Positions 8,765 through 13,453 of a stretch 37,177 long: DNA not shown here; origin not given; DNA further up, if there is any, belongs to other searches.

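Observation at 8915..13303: Giant fusion: transferrin-receptor/GCPII-like PA+M28 ectodomain that appears to have lost its metal ligands, grafted onto an orphan MacB/FtsX permease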

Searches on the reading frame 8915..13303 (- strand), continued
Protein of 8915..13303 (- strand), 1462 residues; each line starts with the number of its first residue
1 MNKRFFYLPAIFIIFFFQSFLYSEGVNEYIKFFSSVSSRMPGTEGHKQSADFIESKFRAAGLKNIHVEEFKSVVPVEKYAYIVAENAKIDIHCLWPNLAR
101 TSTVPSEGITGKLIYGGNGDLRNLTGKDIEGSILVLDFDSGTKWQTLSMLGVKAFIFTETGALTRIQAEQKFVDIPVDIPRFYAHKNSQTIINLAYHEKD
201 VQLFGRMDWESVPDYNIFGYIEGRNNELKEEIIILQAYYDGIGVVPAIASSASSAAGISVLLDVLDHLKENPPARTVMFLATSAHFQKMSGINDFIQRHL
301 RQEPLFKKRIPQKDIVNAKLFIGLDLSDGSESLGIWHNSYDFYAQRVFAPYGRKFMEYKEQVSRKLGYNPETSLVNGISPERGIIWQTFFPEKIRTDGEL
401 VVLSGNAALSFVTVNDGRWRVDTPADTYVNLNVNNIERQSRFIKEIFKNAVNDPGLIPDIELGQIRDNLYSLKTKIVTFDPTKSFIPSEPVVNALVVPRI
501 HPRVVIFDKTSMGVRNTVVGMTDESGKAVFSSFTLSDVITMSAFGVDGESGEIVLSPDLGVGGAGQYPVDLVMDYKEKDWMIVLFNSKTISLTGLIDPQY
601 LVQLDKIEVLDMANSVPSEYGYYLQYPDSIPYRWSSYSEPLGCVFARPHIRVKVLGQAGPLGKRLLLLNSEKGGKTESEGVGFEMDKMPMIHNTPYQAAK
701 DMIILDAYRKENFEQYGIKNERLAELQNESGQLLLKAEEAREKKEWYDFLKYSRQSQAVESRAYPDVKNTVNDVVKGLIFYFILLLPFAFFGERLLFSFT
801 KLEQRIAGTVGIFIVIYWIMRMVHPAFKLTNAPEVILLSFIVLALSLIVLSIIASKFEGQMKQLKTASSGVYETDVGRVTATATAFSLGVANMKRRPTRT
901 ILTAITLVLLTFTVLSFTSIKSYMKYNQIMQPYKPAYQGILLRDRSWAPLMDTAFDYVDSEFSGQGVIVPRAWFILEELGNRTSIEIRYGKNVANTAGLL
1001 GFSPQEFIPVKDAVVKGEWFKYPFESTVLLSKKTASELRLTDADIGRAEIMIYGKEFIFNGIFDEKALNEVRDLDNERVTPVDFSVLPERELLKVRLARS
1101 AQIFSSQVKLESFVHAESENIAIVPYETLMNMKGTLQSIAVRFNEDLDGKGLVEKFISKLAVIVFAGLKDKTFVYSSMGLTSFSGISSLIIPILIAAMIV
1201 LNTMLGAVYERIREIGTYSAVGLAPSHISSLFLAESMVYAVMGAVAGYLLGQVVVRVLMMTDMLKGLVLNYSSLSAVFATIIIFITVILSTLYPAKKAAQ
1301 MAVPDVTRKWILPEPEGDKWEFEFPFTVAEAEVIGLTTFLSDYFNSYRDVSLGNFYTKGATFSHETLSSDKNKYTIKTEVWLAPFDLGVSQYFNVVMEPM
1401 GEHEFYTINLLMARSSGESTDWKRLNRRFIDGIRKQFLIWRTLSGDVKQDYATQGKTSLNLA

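Call 64: find_homologous_proteins(query=L019:18891-19673:+, max_evalue=1e-40)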
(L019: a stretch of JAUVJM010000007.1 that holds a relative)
Query L019:18891-19673:+ (260 aa): 8000 proteins with E <= 1e-40 among 8000 candidates; the best 120 are listed.
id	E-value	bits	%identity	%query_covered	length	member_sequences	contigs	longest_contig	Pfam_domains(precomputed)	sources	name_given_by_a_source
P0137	5.8e-153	525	98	95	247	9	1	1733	PF00005.34,PF02463.26,PF13304.13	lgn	-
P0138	1.3e-146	504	94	94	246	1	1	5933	PF00005.34,PF02463.26,PF13304.13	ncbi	-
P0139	1.0e-143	495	91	94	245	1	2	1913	PF00005.34,PF02463.26,PF13304.13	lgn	-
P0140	1.3e-143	495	93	95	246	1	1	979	PF00005.34,PF02463.26,PF13304.13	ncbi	-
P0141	6.7e-143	492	93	94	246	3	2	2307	PF00005.34,PF02463.26,PF13304.13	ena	-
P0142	2.9e-142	490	92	94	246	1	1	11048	PF00005.34,PF02463.26,PF13304.13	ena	-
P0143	6.6e-142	489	91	94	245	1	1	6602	PF00005.34,PF02463.26,PF13304.13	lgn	-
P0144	7.8e-142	489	92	94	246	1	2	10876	PF00005.34,PF02463.26,PF13304.13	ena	-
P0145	4.8e-141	486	91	95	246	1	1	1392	PF00005.34,PF02463.26,PF13304.13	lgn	-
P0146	5.9e-141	486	91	95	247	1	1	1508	PF00005.34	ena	-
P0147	3.8e-140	483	91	94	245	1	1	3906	PF00005.34,PF02463.26,PF13304.13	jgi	jgi:putative ABC transport system ATP-binding protein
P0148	4.2e-140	483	89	94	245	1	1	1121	PF00005.34,PF02463.26,PF13304.13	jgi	jgi:putative ABC transport system ATP-binding protein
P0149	1.7e-139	481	89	95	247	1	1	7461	PF00005.34,PF13304.13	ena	-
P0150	1.9e-139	481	89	95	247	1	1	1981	PF00005.34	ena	-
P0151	4.8e-139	480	91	93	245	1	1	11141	PF00005.34,PF02463.26,PF13304.13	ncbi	-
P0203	3.8e-133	460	84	93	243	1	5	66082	PF00005.34,PF13304.13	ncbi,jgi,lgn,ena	-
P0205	5.9e-133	460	84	94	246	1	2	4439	PF00005.34,PF13304.13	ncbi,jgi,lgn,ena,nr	ncbi:MAG TPA: ABC transporter ATP-binding protein [Candidatus Omnitrophica bacterium]|nr:ABC transpo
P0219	1.4e-130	452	82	94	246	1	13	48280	PF00005.34,PF02463.26,PF13304.13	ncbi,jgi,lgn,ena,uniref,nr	ncbi:ABC transporter [Candidatus Desantisbacteria bacterium CG07_land_8_20_14_0_80_39_15]|uniref:ABC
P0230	2.0e-129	448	84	91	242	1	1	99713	PF00005.34,PF02463.26,PF13304.13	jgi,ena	-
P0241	3.6e-128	444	79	94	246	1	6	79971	PF00005.34,PF13304.13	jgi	-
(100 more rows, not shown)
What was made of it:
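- The system is highly conserved across phyla: the ATPase is 79-98% identical among the best 120 hits (call 64).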

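Call 65: find_encoding_contigs(protein=P0205, flank=10000, max_places=2)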
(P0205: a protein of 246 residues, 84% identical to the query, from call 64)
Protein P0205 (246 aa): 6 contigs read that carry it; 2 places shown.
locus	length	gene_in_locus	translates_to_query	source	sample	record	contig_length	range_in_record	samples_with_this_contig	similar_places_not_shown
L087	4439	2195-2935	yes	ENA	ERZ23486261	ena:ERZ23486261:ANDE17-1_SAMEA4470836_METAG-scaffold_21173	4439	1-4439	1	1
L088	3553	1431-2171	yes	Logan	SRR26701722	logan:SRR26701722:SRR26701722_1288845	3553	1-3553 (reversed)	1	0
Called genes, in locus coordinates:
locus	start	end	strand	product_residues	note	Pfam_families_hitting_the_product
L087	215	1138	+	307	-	-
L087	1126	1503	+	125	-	PF05402:PqqD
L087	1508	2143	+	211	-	PF02687:FtsX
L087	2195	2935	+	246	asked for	PF00005:ABC_tran, PF13304:AAA_21 (faint)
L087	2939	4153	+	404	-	PF01590:GAF, PF13185:GAF_2, PF13492:GAF_3 (weak), PF00990:GGDEF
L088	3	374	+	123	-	?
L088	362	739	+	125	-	PF05402:PqqD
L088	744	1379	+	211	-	PF02687:FtsX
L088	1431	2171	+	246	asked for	PF00005:ABC_tran, PF13304:AAA_21 (faint)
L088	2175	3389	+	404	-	PF01590:GAF, PF13185:GAF_2, PF13492:GAF_3 (weak), PF00990:GGDEF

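Call 66: find_encoding_contigs(protein=P0219, flank=10000, max_places=1)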
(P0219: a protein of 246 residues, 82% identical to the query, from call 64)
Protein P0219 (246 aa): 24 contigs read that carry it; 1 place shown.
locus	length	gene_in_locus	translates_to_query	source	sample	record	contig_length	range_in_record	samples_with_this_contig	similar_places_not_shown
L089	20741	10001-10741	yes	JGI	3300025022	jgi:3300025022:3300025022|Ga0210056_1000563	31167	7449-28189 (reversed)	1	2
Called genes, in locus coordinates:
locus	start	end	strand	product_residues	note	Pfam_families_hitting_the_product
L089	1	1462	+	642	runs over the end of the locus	PF20581:DUF6785, PF20580:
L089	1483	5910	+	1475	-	PF04389:Peptidase_M28, PF12704:MacB_PCD (weak), PF02687:FtsX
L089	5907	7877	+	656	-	-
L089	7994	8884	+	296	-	-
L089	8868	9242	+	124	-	PF05402:PqqD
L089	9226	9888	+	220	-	PF02687:FtsX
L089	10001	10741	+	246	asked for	PF02463:SMC_N (faint), PF00005:ABC_tran, PF13304:AAA_21 (faint)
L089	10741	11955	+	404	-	PF01590:GAF, PF13185:GAF_2, PF13492:GAF_3 (weak), PF00990:GGDEF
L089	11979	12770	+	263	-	PF01791:DeoC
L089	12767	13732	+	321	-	PF01959:DHQS, PF26558:DHQS_2nd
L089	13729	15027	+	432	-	PF03783:CsgG, PF11684:DUF3280 (faint), PF13036:LpoB (faint), PF13505:OMP_b-brl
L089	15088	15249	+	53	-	PF18924:DUF5674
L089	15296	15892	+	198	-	PF08534:Redoxin, PF00578:AhpC-TSA, PF00085:Thioredoxin (weak), PF13098:Thioredoxin_2, PF13905:Thioredoxin_8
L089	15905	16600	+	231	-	PF02683:DsbD_TM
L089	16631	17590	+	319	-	PF01266:DAO (faint), PF03486:HI0933_like (faint), PF07992:Pyr_redox_2, PF12831:FAD_oxidored (faint), PF13738:Pyr_redox_3, PF00070:Pyr_redox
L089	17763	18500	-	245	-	PF00753:Lactamase_B (weak), PF12706:Lactamase_B_2 (weak)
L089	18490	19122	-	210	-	PF13489:Methyltransf_23, PF08241:Methyltransf_11, PF08242:Methyltransf_12, PF13649:Methyltransf_25, PF13847:Methyltransf_31 (weak)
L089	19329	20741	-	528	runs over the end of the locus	PF00111:Fer2, PF17651:Raco_middle, PF14574:RACo_C_ter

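Call 67: find_encoding_contigs(protein=P0230, flank=10000, max_places=1)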
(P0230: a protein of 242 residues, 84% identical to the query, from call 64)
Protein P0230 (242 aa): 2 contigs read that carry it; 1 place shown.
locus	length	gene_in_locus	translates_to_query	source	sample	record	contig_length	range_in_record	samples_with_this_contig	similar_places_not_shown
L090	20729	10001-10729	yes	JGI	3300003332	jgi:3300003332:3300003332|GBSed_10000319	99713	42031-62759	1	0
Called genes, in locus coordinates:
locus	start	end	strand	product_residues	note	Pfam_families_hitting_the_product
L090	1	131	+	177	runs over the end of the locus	PF00227:Proteasome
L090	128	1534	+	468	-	PF13191:AAA_16 (faint), PF00004:AAA, PF07724:AAA_2 (weak), PF07728:AAA_5 (weak), PF13401:AAA_22 (faint), PF07724:AAA_2, PF00004:AAA (weak)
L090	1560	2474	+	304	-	PF02729:OTCace_N, PF00185:OTCace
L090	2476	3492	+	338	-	PF02388:FemAB (faint), PF13480:Acetyltransf_6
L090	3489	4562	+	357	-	-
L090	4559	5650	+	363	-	PF13439:Glyco_transf_4, PF13579:Glyco_trans_4_4, PF20706:GT4-conflict, PF00534:Glycos_transf_1, PF13692:Glyco_trans_1_4, PF13524:Glyco_trans_1_2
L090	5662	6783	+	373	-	PF01075:Glyco_transf_9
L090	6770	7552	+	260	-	PF00378:ECH_1, PF16113:ECH_2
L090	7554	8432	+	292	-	-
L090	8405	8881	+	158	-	PF05402:PqqD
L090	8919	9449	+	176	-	PF02687:FtsX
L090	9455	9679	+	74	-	PF14076:DUF4258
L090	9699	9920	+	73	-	PF10049:DUF2283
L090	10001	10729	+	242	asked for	PF00005:ABC_tran, PF02463:SMC_N (faint), PF13304:AAA_21 (faint)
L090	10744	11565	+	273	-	PF01261:AP_endonuc_2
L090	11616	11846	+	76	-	PF14451:Ub-Mut7C, PF02597:ThiS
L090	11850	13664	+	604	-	PF02730:AFOR_N, PF01314:AFOR_C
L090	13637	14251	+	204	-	PF00596:Aldolase_II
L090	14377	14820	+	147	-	PF02082:Rrf2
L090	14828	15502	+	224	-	PF25087:GMPPB_C (faint), PF00132:Hexapep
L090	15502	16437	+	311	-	PF02445:NadA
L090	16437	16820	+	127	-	PF01592:NifU_N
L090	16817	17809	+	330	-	PF02568:ThiI, PF03054:tRNA_Me_trans, PF18297:NFACT-R_2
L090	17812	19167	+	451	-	PF12176:MtaB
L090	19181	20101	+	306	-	PF00291:PALP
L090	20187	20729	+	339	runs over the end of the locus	PF00899:ThiF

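Call 70: search_protein_families(library=pfam, proteins=[L003:8034-9983:+, L039:7691-9697:+, L085:542-2473:+, L019:14354-16342:+, L089:5907-7877:+, L089:7994-8884:+, L087:215-1138:+], max_evalue=10)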
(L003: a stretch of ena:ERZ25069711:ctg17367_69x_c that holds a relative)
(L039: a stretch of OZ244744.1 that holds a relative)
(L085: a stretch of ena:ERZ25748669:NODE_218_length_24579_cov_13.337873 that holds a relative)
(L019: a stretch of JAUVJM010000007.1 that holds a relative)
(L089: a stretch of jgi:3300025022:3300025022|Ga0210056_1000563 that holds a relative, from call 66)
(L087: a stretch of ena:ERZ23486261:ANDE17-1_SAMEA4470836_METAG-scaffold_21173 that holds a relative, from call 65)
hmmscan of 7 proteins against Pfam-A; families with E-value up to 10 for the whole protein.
L003:8034-9983:+ (649 aa): 2 families
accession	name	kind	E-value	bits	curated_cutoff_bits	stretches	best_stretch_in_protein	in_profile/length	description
PF20581.3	DUF6785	-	8.7e-125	417.5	25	1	19-512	4-498/498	Family of unknown function (DUF6785)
PF20580.3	DUF6784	-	3.9e-31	107.6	26.4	1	547-641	1-95/101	Domain of unknown function (DUF6784)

L039:7691-9697:+ (668 aa): 3 families
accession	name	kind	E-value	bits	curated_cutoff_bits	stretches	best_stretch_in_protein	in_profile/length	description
PF20581.3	DUF6785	-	2.3e-98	330.3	25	1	25-521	1-498/498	Family of unknown function (DUF6785)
PF20580.3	DUF6784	-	1.4e-20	73.7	26.4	1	566-656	2-92/101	Domain of unknown function (DUF6784)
PF19382.4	DUF5957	-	0.0043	17.5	23.8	1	636-656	6-26/59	Family of unknown function (DUF5957)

L085:542-2473:+ (643 aa): 3 families
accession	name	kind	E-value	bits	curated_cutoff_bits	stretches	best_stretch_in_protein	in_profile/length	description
PF20581.3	DUF6785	-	1.5e-137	459.6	25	1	8-506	1-498/498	Family of unknown function (DUF6785)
PF20580.3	DUF6784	-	5.1e-26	91.2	26.4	1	543-635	3-95/101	Domain of unknown function (DUF6784)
PF14880.11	COX14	-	0.17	12.2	25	1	363-386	14-37/59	Cytochrome oxidase c assembly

L019:14354-16342:+ (663 aa): 1 family
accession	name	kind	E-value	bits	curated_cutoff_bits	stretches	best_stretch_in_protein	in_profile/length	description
PF03169.20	OPT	-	2.7e-05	23.5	25.8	1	193-649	134-620/623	OPT oligopeptide transporter protein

L089:5907-7877:+ (656 aa): 1 family
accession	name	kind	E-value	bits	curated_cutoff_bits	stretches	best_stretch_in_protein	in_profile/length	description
PF03169.20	OPT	-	0.00038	19.7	25.8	1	186-642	133-620/623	OPT oligopeptide transporter protein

L089:7994-8884:+ (296 aa): 0 families

L087:215-1138:+ (307 aa): 0 families

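Call 72: find_encoding_contigs(protein=P0241, flank=10000, max_places=1)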
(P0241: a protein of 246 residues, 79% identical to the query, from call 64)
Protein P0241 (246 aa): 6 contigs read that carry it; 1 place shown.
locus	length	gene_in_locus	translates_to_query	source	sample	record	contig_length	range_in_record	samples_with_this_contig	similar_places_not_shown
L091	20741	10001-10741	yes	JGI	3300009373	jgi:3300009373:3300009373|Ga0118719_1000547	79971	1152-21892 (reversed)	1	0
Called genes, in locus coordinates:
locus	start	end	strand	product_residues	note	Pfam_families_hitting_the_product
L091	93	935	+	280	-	PF17848:Zn_ribbon_ACC, PF01039:Carboxyl_trans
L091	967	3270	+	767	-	PF07244:POTRA, PF08479:POTRA_2 (faint), PF07244:POTRA, PF01103:Omp85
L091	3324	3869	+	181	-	PF03938:OmpH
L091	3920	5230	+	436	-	PF03331:LpxC, PF22817:ApeP-like (weak), PF07977:FabA, PF22818:ApeI-like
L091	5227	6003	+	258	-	PF25084:LbH_EIF2B (faint), PF25087:GMPPB_C (faint), PF00132:Hexapep, PF13720:Acetyltransf_11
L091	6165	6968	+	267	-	PF17930:LpxI_N, PF06230:LpxI_C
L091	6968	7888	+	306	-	PF01408:GFO_IDH_MocA, PF22725:GFO_IDH_MocA_C3, PF02894:GFO_IDH_MocA_C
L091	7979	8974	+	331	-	-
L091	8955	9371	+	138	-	PF05402:PqqD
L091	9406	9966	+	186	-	PF02687:FtsX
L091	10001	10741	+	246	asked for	PF00005:ABC_tran, PF13304:AAA_21 (faint)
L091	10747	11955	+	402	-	PF01590:GAF, PF13185:GAF_2, PF13492:GAF_3 (weak), PF00990:GGDEF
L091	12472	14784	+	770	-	PF07690:MFS_1, PF13646:HEAT_2, PF02985:HEAT (faint), PF03130:HEAT_PBS (faint), PF12717:Cnd1 (faint), PF13646:HEAT_2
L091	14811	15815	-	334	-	PF08240:ADH_N, PF16912:Glu_dehyd_C, PF01488:Shikimate_DH (faint), PF00107:ADH_zinc_N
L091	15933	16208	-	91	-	PF27152:YwrJ_3rd (weak)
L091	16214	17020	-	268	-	PF02146:SIR2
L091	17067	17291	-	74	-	PF01106:NifU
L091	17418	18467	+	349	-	PF01208:URO-D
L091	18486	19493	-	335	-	PF07885:Ion_trans_2, PF02254:TrkA_N, PF02080:TrkA_C, PF06241:Castor_Poll_mid (weak)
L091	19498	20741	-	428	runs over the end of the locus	PF09861:Lar_N, PF21113:LarA_C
